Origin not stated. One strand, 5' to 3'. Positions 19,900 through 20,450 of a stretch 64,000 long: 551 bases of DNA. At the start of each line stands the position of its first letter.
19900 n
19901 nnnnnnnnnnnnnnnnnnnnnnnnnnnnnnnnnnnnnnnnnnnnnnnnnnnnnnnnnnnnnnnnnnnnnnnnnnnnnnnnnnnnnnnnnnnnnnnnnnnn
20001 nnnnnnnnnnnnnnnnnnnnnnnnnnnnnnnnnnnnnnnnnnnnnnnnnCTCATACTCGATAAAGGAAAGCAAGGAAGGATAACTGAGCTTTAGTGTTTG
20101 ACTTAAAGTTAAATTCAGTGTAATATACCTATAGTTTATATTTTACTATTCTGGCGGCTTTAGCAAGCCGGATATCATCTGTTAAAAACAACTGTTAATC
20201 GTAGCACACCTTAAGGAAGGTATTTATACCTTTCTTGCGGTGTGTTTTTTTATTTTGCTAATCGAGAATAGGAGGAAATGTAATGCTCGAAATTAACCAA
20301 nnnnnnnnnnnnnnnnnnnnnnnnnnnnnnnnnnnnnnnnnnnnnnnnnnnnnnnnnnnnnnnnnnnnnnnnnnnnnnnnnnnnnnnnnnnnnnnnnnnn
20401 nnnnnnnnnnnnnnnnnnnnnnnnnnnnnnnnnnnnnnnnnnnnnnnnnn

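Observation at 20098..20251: Paralogous promoter / structured-leader / terminator module, copy A of at least three, heading each establishment operon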

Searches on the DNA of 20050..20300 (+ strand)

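Call 9: search_rna_families(source=window, start=20050, end=20300, threshold=evalue, max_evalue=10, show_alignments=3)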
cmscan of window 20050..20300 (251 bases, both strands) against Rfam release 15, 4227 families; matches with E-value up to 10: 7.
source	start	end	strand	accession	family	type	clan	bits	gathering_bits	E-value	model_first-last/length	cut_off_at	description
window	20196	20254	+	RF04197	mir-9457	Gene; miRNA;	-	19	90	0.25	1-68/68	no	mir-9457 microRNA precursor family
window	20201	20285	+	RF02716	sno_ncR3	Gene; snRNA; snoRNA; CD-box;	-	16.8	88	0.36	1-75/75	no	Small nucleolar RNA ncR3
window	20129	20174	+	RF03163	c4-a1b1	Gene; antisense;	CL00128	16.4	46.7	0.069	1-53/53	no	a1, b1 targets of C4 antisense RNA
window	20177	20267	-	RF02860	Arrc14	Gene; sRNA;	-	15.8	99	5.2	1-167/167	no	Actinobacillus sRNA 14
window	20198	20251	+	RF03858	mir-1991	Gene; miRNA;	-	15.3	66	3.4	1-66/66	no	mir-1991 microRNA precursor family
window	20205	20244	-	RF04197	mir-9457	Gene; miRNA;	-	14.4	90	4.3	12-58/68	no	mir-9457 microRNA precursor family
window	20094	20193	+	RF01220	snoR104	Gene; snRNA; snoRNA; HACA-box;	-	12.9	40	9.7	1-118/118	no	Small nucleolar RNA snoR104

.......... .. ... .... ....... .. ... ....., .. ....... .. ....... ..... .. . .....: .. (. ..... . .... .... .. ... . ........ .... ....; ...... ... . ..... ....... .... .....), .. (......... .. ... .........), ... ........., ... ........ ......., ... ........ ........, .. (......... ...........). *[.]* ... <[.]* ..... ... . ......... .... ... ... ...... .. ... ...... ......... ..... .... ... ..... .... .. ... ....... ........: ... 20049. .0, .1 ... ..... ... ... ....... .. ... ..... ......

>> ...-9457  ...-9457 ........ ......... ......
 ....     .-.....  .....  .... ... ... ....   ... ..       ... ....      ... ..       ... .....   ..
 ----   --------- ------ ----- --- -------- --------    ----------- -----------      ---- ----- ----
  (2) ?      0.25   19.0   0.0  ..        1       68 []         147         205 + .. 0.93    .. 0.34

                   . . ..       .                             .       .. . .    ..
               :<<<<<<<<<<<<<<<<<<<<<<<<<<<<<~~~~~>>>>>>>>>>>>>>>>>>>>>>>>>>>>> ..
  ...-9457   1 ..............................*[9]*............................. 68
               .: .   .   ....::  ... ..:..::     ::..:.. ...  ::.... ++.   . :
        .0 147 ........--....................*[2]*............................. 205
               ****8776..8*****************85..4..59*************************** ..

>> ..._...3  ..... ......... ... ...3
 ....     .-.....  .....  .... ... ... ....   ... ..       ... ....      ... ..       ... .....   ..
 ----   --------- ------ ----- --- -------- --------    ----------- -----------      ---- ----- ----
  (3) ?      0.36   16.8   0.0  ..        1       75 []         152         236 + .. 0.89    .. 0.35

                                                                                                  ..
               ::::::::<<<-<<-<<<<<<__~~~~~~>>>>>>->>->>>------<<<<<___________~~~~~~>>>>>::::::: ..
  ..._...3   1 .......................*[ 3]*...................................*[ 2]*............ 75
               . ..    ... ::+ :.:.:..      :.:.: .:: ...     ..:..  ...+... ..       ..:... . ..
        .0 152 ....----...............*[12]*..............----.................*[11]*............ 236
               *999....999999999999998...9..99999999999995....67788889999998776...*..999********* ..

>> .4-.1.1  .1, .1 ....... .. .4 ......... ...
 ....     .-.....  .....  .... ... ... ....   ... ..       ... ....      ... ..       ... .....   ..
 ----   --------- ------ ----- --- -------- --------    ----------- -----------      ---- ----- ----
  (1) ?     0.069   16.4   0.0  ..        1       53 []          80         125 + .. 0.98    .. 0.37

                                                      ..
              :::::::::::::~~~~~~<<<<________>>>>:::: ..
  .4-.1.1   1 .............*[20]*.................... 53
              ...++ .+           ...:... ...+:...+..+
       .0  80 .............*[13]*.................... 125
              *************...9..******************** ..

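Call 20: search_dna_similar(query=window:20098-20290:+, collection=plasmids, mode=distant, max_evalue=1)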
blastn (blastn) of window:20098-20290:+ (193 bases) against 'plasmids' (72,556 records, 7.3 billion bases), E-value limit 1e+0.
Records with a match: 4; places in all: 4; records where one place covers at least 80% of the query: 0.
Best place of each record, by identity: 80-90% 3; 60-80% 1.
By first word of the organism name: Bacillus 2; Borrelia 1; Pantoea 1.
By predicted mobility (MOB-suite, as given by PLSDB): non-mobilizable 3; conjugative 1.
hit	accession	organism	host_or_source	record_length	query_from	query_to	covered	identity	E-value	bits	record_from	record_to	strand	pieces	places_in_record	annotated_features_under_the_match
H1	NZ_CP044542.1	Borrelia maritima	Ixodes spinipalpis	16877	1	53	27%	79.2%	1e-2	47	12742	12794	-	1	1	plasmid maintenance protein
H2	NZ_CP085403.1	Bacillus anthracis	single cell,soil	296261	155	190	19%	86.1%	6e-1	42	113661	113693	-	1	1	none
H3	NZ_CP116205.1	Bacillus paranthracis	rice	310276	155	190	19%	86.1%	6e-1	42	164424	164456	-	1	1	none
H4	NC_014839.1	Pantoea sp. At-9b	-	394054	22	55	18%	88.2%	6e-1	41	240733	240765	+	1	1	none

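Call 33: build_rna_model(alignment_id=A2)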
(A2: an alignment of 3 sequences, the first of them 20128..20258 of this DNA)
Model R1 built from alignment A2 (3 sequences, 136 columns); structure: RNAalifold consensus.
model positions 128; base pairs 25; branch points 1; effective number of sequences 1.35; information 0.59 bits per position. Calibrated on 0.2 Mb of random sequence (short: E-values are rough).
structure used (alignment columns):
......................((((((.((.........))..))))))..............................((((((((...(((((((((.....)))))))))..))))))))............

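Call 35: search_with_rna_model(model_id=R1, sources=[window], max_evalue=10, filters=off, show_alignments=8)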
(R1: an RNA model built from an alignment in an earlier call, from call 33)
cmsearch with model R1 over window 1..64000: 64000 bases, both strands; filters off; matches with E-value up to 10: 19.
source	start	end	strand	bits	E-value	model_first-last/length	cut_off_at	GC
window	35629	35754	+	139.7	1e-30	1-128/128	no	0.34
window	20129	20258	+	136.5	6.2e-30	1-128/128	no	0.35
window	25451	25583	+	135.4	1.1e-29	1-128/128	no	0.35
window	35702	35742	-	18.7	0.13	74-116/128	no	0.44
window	20203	20246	-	15.9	0.59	74-116/128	no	0.41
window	22638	22729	-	15.3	0.82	1-128/128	no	0.29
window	4388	4476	-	14.1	1.6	1-128/128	no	0.27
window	35015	35083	-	13.3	2.5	1-128/128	no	0.26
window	28485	28584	-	13.2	2.7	1-128/128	no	0.34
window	5363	5476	-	12.9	3.1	1-128/128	no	0.26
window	52965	53043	-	12.5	4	1-128/128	no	0.35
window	34974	35075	+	12.2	4.7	1-128/128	no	0.3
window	25833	25932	+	12.1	4.9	1-128/128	no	0.36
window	25529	25571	-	12.1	5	74-116/128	no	0.44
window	5322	5421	+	12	5.3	1-128/128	no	0.26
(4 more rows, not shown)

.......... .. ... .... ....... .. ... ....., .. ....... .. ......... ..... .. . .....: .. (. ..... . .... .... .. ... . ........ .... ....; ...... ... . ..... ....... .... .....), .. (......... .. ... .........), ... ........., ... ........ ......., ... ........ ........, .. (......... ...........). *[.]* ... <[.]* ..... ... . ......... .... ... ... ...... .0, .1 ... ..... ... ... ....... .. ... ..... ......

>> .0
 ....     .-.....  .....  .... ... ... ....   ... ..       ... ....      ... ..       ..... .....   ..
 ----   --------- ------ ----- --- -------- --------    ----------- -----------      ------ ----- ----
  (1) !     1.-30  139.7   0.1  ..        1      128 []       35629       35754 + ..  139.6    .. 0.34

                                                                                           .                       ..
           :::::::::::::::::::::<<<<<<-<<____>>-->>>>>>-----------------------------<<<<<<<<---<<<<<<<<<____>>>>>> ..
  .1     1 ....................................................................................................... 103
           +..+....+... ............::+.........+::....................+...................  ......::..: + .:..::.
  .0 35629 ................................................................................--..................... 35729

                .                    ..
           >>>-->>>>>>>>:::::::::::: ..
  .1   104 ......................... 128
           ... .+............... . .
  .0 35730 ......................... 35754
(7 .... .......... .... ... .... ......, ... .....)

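Call 36: search_with_rna_model(model_id=R1, sources=[L009, L010], max_evalue=10, filters=off, show_alignments=6)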
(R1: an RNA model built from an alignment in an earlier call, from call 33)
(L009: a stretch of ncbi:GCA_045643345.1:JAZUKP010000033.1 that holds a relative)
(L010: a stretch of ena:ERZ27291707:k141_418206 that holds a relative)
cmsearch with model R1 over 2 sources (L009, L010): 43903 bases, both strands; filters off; matches with E-value up to 10: 34.
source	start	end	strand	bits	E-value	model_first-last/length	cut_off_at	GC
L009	14233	14350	+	19.9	0.045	1-128/128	no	0.36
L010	1689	1798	-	17.1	0.21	1-128/128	no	0.28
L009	6742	6813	+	17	0.23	1-128/128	no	0.31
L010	1373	1443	+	16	0.39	1-128/128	no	0.25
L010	9182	9280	+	15.8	0.43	1-128/128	no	0.25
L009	14073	14180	-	15.5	0.52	1-128/128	no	0.31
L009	9881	9981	+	15.4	0.54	1-128/128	no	0.29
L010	14916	15040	+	14.3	0.98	1-128/128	no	0.27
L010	18038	18145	+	13.9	1.3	1-128/128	no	0.29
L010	16544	16643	+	13.3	1.8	1-128/128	no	0.29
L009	21090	21209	-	13.2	1.8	1-128/128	no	0.32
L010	3057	3108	-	13.2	1.9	1-128/128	no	0.31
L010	18081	18167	-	13.2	1.9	1-128/128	no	0.25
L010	11968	12047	-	13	2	1-128/128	no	0.24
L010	20404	20508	+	13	2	1-128/128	no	0.29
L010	20577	20610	+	12.8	2.4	1-128/128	no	0.24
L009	9509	9596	+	12.7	2.4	1-128/128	no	0.27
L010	6304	6404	-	12.7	2.5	1-128/128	no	0.3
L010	16593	16688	-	12.1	3.4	1-128/128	no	0.23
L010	11550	11618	-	11.9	3.9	1-128/128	no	0.25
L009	14378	14485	+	11.8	3.9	1-128/128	no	0.31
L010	2254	2331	-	11.6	4.5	1-128/128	no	0.24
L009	20918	21005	+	11.6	4.5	1-128/128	no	0.28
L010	7656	7724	-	11.5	4.7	1-128/128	no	0.28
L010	6555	6597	-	11.3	5.4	1-128/128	no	0.3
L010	21769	21869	-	11.2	5.6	1-128/128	no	0.32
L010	7296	7400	-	11.2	5.7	1-128/128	no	0.25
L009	15524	15618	+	11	6.2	1-128/128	no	0.41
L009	3810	3870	+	10.8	6.8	1-128/128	no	0.3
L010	4284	4360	-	10.7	7.2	1-128/128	no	0.32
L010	15339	15423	-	10.5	8.3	1-128/128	no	0.25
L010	15933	16011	+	10.3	9.2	1-128/128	no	0.27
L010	18535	18572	-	10.2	9.8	1-128/128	no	0.24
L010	4889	5005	-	10.1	10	1-128/128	no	0.32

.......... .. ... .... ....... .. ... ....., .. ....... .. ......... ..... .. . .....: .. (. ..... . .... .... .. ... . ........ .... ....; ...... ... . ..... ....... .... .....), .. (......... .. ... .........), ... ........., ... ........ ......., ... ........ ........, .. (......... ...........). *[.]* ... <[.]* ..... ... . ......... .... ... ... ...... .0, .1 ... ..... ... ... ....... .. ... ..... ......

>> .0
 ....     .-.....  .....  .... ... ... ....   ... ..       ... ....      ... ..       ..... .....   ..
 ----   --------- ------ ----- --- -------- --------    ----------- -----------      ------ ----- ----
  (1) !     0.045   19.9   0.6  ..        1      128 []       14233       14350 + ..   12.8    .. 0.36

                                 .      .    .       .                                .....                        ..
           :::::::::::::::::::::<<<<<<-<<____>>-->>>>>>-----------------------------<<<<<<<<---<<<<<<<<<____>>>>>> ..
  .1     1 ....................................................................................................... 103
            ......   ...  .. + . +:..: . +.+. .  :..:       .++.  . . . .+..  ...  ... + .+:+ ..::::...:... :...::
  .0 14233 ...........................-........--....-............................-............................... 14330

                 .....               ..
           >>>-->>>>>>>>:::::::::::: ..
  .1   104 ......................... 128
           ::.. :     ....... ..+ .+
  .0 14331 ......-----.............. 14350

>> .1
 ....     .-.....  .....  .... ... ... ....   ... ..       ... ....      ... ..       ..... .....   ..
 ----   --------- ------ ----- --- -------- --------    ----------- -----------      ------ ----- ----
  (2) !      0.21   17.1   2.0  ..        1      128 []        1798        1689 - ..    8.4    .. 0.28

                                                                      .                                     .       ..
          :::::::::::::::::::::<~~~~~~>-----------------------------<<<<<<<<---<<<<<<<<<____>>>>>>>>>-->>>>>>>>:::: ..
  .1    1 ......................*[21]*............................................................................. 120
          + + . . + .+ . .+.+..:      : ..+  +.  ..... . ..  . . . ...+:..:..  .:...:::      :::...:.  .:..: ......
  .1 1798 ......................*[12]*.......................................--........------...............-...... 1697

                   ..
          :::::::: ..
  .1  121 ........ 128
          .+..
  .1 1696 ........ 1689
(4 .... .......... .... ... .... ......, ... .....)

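Call 74: search_with_rna_model(model_id=R1, sources=[L013, L012, L011], max_evalue=1, filters=off)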
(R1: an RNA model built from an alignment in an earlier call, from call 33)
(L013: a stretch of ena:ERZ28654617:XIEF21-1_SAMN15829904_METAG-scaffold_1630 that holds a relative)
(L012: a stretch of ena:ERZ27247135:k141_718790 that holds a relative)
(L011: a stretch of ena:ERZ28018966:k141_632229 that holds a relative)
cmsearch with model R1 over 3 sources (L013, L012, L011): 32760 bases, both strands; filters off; matches with E-value up to 1: 6.
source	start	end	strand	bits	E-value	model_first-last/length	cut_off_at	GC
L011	2652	2781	+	136.5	3.2e-30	1-128/128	no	0.35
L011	7974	8106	+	135.4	5.5e-30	1-128/128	no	0.35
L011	2726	2769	-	15.9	0.3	74-116/128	no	0.41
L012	2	106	+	15.4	0.4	1-128/128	no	0.33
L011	5161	5252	-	15.3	0.42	1-128/128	no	0.29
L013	7154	7242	+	14.1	0.83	1-128/128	no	0.27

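Call 77: search_with_rna_model(model_id=R1, sources=[window, L015], max_evalue=0.0001, make_alignment=true, show_alignments=4)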
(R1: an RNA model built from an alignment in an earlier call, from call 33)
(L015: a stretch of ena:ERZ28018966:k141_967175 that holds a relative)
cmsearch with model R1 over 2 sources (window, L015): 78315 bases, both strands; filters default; matches with E-value up to 0.0001: 4.
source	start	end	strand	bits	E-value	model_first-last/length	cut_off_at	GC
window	35629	35754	+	139.7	1.2e-30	1-128/128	no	0.34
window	20129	20258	+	136.5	7.5e-30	1-128/128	no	0.35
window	25451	25583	+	135.5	1.3e-29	1-128/128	no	0.35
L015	13993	14120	+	93.6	1.5e-19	1-128/128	no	0.38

Alignment A5: 4 matches aligned to the model, 136 columns, each read 5' to 3' on its own strand. Consensus structure (alignment columns), stored with it:
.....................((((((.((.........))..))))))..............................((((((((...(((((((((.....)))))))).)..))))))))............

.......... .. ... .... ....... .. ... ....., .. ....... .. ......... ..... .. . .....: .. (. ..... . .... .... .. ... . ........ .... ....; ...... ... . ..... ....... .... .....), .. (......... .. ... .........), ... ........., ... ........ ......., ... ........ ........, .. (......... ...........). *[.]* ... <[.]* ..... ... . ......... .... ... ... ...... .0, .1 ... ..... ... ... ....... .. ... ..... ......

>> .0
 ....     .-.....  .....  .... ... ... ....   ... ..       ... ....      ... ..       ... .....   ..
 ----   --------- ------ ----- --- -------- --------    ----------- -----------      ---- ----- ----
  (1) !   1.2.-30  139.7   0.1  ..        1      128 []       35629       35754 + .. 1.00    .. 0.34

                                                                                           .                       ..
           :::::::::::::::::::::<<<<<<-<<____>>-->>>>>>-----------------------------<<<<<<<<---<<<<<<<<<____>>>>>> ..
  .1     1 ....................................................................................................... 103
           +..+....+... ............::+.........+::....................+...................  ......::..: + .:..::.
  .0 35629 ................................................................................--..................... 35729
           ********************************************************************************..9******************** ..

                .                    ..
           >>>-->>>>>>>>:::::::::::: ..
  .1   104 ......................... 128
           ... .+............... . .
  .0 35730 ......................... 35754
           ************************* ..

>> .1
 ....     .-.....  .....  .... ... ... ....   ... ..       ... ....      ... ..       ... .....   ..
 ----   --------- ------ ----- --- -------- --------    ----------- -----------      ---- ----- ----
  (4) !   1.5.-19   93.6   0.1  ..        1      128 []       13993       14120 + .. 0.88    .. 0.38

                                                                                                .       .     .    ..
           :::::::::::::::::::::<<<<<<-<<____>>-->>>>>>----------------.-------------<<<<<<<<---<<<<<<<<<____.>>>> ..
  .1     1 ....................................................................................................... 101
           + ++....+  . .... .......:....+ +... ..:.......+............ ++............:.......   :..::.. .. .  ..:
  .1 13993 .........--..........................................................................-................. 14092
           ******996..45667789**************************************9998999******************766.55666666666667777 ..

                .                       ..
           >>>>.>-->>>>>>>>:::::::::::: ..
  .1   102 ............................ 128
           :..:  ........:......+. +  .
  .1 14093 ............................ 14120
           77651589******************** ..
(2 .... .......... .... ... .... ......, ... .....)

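Call 114: search_with_rna_model(model_id=R1, sources=[L025], max_evalue=0.01, filters=off, show_alignments=4)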
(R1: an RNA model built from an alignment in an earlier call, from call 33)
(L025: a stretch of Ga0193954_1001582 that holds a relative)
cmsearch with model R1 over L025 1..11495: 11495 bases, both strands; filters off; matches with E-value up to 0.01: 1.
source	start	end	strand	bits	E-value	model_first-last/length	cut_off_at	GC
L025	1834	1920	+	24.3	0.001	1-128/128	no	0.22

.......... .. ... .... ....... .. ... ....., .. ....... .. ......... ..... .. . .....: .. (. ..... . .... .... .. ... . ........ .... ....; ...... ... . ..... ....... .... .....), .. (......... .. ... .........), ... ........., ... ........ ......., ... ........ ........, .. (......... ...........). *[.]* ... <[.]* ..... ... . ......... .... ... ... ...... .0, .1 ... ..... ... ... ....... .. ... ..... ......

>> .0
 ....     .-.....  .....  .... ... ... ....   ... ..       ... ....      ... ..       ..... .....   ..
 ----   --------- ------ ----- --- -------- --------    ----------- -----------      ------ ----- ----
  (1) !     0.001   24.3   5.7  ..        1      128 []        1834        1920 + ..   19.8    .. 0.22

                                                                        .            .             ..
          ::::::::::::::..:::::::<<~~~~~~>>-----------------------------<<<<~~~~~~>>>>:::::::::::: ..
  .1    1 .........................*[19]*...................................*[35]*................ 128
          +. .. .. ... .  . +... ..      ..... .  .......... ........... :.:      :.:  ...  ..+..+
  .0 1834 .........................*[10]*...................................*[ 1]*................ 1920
